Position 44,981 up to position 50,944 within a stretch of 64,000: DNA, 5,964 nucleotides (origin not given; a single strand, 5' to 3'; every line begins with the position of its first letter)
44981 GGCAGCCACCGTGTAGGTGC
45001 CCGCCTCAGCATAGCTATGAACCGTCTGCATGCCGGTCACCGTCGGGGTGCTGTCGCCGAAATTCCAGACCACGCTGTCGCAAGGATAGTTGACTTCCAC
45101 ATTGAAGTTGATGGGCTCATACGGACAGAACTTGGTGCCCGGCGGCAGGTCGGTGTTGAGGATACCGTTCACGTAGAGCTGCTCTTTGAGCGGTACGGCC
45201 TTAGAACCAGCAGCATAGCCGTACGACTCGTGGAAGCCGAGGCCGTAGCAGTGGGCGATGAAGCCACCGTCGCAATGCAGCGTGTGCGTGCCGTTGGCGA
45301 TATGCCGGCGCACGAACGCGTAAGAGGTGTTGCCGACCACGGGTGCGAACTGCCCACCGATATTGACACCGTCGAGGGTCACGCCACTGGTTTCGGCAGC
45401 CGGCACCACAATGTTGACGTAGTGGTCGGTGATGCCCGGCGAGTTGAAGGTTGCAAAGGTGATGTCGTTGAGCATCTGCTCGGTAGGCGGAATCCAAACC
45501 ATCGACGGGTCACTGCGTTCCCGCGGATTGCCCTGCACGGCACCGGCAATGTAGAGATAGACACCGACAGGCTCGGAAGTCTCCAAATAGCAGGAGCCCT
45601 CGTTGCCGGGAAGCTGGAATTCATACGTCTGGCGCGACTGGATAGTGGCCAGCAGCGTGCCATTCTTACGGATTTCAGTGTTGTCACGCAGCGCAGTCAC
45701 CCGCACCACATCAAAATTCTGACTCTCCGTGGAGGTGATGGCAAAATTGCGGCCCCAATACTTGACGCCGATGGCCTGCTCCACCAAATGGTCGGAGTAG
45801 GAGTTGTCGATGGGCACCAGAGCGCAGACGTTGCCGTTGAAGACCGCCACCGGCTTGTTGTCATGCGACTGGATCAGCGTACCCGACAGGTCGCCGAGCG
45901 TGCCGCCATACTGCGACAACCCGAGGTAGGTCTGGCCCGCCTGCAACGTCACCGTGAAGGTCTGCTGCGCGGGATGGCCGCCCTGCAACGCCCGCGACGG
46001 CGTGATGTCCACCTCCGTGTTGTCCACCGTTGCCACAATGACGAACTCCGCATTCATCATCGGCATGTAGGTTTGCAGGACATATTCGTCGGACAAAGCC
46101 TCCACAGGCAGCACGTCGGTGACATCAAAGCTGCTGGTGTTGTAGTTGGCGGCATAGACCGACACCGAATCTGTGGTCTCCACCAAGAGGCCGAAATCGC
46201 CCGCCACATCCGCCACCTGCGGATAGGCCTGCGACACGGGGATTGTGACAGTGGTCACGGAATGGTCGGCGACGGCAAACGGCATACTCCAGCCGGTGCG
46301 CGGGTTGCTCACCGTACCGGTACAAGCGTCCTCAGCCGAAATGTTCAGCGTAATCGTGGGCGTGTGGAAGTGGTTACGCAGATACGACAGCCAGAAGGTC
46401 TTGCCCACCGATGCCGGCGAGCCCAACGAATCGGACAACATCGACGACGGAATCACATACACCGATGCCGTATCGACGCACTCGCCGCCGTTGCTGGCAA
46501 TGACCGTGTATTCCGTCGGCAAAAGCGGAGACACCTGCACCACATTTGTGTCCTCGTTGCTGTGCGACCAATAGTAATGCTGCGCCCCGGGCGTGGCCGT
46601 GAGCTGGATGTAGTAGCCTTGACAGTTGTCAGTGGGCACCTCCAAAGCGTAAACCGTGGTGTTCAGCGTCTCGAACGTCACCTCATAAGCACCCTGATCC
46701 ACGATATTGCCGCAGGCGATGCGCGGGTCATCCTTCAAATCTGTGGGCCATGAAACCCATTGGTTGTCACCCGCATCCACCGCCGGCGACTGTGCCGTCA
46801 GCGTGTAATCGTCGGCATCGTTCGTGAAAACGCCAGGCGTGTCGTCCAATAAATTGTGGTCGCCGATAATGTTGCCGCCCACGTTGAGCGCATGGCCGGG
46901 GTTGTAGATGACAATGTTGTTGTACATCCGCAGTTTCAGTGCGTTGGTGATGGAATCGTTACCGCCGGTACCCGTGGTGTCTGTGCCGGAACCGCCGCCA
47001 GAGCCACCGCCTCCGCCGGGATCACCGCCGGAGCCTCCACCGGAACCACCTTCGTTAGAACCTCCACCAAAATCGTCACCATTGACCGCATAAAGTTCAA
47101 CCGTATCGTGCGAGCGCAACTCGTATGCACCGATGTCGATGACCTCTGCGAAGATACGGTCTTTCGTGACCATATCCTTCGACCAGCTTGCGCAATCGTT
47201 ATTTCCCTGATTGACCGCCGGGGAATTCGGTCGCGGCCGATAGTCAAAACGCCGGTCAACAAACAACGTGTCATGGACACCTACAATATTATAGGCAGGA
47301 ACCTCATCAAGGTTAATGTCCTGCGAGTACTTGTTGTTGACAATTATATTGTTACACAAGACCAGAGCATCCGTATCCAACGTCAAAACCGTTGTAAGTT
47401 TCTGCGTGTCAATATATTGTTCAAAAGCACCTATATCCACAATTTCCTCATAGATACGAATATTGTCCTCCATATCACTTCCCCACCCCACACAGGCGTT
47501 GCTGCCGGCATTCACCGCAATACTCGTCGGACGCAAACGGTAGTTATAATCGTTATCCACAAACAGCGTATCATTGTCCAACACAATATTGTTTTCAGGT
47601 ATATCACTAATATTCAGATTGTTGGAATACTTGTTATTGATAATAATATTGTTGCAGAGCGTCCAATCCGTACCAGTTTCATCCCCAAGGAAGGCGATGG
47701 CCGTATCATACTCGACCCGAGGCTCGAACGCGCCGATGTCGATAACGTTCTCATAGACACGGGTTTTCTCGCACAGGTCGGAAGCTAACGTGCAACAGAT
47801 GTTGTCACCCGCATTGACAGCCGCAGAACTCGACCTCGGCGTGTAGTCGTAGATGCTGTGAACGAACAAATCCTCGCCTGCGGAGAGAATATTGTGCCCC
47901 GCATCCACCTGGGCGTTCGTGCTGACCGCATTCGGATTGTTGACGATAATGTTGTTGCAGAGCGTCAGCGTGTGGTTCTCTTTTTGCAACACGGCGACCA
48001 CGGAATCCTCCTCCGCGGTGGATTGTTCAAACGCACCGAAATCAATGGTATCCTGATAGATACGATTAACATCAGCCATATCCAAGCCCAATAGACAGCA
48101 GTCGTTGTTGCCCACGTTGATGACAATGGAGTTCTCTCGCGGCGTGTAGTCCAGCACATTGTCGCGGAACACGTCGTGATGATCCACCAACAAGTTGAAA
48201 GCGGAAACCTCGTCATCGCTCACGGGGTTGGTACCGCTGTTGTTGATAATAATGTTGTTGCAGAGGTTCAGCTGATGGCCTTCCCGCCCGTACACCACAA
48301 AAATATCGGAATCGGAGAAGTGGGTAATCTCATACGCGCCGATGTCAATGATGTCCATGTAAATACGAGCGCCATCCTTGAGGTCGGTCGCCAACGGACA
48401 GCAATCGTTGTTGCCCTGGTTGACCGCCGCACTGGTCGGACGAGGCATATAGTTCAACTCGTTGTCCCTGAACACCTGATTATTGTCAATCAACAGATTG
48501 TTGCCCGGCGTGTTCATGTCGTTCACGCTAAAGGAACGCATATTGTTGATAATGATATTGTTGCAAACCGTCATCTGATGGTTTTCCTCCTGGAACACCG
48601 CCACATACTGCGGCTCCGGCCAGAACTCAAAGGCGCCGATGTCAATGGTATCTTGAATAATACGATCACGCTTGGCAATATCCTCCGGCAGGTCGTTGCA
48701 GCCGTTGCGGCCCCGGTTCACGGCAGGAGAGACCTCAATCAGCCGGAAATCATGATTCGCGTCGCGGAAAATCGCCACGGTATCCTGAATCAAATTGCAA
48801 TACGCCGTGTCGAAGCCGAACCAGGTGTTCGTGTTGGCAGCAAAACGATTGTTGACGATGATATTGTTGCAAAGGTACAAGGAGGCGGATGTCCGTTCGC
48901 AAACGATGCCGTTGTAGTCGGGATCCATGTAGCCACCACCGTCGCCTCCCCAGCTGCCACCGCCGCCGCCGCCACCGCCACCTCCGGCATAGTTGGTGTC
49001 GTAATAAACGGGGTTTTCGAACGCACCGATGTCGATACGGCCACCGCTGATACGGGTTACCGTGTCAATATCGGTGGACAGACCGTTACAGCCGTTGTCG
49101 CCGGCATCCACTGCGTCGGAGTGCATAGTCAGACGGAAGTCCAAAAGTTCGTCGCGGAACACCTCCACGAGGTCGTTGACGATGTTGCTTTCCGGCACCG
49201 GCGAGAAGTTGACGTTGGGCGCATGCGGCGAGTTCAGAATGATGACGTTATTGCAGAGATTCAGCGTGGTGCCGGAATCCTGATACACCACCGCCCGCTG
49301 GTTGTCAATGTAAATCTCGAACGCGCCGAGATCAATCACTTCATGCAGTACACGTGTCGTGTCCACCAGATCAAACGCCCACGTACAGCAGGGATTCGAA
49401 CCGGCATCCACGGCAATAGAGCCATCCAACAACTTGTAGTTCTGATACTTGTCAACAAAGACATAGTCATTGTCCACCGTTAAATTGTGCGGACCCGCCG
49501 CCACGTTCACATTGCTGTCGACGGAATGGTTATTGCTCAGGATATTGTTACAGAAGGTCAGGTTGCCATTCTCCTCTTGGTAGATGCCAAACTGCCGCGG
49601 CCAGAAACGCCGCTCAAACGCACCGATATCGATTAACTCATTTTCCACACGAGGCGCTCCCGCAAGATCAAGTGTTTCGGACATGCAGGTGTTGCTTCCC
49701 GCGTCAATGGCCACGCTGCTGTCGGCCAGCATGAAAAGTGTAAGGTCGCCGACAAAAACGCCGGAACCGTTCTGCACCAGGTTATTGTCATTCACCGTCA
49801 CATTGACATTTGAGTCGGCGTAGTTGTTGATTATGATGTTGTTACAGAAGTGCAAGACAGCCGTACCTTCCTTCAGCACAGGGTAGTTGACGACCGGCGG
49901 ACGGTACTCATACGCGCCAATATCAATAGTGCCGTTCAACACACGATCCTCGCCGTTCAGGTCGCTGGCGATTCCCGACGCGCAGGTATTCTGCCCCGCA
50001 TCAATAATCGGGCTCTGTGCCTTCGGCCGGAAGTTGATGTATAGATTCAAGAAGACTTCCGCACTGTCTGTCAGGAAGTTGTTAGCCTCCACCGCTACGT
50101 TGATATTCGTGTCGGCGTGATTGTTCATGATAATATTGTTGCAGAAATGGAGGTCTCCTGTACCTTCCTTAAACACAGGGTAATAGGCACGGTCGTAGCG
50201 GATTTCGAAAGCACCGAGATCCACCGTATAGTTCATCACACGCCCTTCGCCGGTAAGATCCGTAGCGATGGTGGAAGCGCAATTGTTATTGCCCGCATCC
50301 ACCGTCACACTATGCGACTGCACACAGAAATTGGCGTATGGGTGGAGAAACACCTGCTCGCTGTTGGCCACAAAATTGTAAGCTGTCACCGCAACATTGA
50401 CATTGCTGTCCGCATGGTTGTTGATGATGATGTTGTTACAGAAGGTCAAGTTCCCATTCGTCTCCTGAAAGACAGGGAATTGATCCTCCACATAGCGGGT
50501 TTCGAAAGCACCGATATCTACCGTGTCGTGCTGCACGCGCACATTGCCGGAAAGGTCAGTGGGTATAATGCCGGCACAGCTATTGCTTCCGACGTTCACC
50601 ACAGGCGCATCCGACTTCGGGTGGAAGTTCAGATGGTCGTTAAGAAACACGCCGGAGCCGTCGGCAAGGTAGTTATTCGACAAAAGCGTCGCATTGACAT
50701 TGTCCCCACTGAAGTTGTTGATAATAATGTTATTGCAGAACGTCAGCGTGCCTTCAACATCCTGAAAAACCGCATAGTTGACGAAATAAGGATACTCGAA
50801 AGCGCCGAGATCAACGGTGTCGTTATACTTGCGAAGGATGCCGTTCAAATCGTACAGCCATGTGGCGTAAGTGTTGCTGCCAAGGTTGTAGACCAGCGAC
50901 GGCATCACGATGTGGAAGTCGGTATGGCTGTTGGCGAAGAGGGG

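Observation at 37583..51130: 13.5-kb gene for a 4,515-aa mosaic T9SS type-B surface protein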

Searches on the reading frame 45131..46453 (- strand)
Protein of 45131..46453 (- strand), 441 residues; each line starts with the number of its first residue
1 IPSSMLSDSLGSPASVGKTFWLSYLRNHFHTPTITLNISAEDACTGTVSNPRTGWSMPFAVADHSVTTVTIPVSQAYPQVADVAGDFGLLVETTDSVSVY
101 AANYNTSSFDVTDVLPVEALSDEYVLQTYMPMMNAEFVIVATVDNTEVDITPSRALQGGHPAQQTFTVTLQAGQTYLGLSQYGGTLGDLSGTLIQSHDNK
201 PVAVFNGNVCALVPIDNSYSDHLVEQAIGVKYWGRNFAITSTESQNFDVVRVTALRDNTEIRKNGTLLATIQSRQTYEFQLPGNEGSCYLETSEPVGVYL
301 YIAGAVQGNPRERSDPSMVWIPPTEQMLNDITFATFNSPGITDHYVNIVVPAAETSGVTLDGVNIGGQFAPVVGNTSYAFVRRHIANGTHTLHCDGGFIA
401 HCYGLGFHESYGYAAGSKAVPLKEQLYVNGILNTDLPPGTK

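Call 49: search_protein_families(library=pfam, proteins=[window:45131-46453:-], max_evalue=1)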
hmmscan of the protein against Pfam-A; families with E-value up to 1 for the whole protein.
window:45131-46453:- (441 aa): 4 families
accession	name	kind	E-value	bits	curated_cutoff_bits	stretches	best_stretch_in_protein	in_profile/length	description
PF17517.7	IgGFc_binding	-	5.3e-65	220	25.6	1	114-404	5-297/297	IgGFc binding protein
PF23342.1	WDR90_beta-prop_4th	-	0.047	13.2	50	1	38-131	105-199/312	WDR90, 4th beta-propeller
PF05868.16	Rotavirus_VP7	-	0.16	11.7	24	1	79-145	38-104/249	Rotavirus major outer capsid protein VP7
PF15470.12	DUF4637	-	0.28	11.5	27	1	390-402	27-39/43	C17orf50 C-terminal zinc-binding domain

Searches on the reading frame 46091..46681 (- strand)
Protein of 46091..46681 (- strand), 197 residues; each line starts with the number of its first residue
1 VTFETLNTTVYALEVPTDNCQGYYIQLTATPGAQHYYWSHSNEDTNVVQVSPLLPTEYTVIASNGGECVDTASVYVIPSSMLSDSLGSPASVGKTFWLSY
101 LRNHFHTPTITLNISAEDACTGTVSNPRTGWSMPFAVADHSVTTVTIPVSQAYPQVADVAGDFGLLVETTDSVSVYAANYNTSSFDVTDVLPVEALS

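Call 49: search_protein_families(library=pfam, proteins=[window:46091-46681:-], max_evalue=1)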
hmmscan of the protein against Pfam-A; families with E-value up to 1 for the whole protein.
window:46091-46681:- (197 aa): 1 family
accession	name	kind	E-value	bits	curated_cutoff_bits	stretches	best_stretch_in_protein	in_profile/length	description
PF07668.16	MpPF1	-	0.2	11.4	22.7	1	7-47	267-305/314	M penetrans paralogue family 1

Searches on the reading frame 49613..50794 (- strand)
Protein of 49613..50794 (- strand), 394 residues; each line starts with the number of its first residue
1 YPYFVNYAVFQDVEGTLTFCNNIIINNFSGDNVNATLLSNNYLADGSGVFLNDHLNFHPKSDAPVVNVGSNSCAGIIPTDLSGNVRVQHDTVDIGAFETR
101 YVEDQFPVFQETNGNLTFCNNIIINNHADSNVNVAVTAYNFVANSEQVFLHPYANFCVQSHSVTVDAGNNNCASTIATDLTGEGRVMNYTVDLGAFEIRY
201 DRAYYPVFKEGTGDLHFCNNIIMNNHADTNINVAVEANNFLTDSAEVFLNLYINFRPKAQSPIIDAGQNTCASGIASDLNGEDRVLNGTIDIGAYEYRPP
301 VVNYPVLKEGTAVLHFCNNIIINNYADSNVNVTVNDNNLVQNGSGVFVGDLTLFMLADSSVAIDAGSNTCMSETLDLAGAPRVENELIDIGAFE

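Call 28: find_homologous_proteins(query=window:49613-50794:-, max_evalue=0.00001)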
Query window:49613-50794:- (394 aa): 7 proteins with E <= 0.00001 among 5949 candidates.
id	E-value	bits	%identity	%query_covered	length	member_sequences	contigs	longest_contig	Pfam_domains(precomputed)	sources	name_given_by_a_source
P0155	2.1e-156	539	50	100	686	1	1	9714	-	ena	-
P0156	9.4e-124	432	49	97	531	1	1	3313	-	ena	-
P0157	7.3e-83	297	41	94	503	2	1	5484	-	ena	-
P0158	3.9e-59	219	34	99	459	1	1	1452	-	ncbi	-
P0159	5.7e-10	57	46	12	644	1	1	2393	-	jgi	jgi:hypothetical protein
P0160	7.6e-8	50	33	24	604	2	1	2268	-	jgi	jgi:hypothetical protein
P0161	8.4e-7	47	53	12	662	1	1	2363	PF00801.27,PF18911.7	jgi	jgi:hypothetical protein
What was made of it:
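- Tried and rejected: Later searches with this tool returned only proteins under about 700 aa. It therefore appears blind to giants, and its low hit count for the Q array (call 28) is not good evidence of rarity.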

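Call 31: find_encoding_contigs(protein=P0155, flank=10000, max_places=3)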
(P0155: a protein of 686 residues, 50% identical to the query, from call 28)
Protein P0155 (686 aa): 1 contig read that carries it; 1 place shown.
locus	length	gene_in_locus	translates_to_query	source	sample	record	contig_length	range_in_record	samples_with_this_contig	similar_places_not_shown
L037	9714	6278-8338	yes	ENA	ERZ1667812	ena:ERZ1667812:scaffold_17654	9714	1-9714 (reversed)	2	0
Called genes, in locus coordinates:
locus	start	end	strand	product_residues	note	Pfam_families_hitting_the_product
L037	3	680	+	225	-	?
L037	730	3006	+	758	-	PF09603:Fib_succ_major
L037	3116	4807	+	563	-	PF09603:Fib_succ_major, PF23062:CUB_M02D8_5_3rd (weak), PF09603:Fib_succ_major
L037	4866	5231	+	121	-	-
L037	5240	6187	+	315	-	PF09603:Fib_succ_major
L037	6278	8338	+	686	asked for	-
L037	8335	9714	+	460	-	?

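Call 46: predict_structure(alignment_id=A3)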
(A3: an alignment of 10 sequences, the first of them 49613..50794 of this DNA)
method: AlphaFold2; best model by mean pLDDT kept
length: 394 residues; sequences in the alignment: 10
mean_pLDDT: 28.7   pTM: 0.18
mean pLDDT of the five models: 28.7, 28.6, 28.5, 28.4, 28.0
residues with pLDDT >= 90: 0; 70-90: 0; 50-70: 0; < 50: 394
segments of 3 or more residues with pLDDT < 50: 1-394
pLDDT, mean of each block of 10 residues (from residue 1): 21 23 23 25 35 38 32 36 38 27 24 25 22 24 36 34 32 32 32 29 28 24 24 26 38 31 28 30 31 25 22 21 23 26 34 31 25 33 32 26
secondary structure, 60 per line:
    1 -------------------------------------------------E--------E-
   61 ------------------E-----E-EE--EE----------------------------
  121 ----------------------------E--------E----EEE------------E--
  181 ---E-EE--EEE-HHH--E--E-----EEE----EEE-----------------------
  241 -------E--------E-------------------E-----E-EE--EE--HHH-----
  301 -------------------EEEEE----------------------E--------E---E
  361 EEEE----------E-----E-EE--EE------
elements in order: E163-165 E190-192 E208-210 E215-217 E320-324 E360-364
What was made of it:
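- Tried and rejected: Mean pLDDT was 28.7 (call 46).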

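Call 74: find_related_loci(query=window:49613-50794:-, collection=metagenome_contigs, flank=10000)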
Query window:49613-50794:- (394 aa) in metagenome_contigs; peptide patterns used: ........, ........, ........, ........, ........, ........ (x = any residue, [..] = any of these).
375 stretches matched a pattern; 10 encode a relative of the query (tblastn E <= 1e-3); 10 distinct loci.
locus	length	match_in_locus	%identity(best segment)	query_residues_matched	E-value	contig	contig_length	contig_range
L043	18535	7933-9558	99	1-394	0e+0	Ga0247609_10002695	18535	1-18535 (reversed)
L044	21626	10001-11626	90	1-394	0e+0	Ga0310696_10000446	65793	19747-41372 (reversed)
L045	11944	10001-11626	85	1-394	0e+0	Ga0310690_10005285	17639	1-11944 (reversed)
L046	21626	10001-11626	85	1-394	0e+0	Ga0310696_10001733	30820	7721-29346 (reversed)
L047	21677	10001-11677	66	1-394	7e-163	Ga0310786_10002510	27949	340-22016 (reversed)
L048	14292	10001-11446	62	1-394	7e-156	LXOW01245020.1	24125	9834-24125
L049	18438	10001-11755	50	1-394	8e-118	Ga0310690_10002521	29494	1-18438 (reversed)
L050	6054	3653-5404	46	6-394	8e-99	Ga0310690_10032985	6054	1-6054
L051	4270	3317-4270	64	1-394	4e-86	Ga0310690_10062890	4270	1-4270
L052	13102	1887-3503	39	1-394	7e-71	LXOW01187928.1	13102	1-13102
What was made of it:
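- Tried and rejected: A single-sequence scan was used instead (call 74).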

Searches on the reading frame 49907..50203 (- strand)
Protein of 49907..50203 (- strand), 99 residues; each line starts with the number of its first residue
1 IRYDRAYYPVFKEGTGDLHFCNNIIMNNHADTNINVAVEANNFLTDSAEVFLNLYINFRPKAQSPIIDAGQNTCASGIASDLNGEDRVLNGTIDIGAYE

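Call 26: search_solved_structures(query=A2, max_evalue=1, show_alignments=2)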
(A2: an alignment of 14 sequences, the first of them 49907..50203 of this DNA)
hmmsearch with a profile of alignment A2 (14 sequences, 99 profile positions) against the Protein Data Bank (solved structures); distinct sequences matched with E-value up to 1: 0.

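Call 50: search_protein_families(library=pfam, alignment_id=A2, max_evalue=5)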
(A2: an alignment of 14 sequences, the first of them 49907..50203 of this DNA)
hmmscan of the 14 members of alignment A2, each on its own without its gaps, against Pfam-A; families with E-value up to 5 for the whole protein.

A. member 1, window:49907-50203:- (99 aa): 1 family
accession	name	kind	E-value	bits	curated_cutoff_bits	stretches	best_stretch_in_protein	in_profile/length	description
PF06755.17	CbtA_toxin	-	0.021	15.3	25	1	17-69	40-91/112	CbtA_toxin of type IV toxin-antitoxin system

B. families by the number of members that match (of 14 scanned): 5 families
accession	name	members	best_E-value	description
PF06755.17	CbtA_toxin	1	0.021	CbtA_toxin of type IV toxin-antitoxin system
PF10959.13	DUF2761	1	0.028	Protein of unknown function (DUF2761)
PF18836.7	B_solenoid_ydck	1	0.032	YdcK Beta solenoid repeat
PF10162.14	G8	1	0.13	G8 domain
PF24053.1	DUF7356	1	0.19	Domain of unknown function (DUF7356)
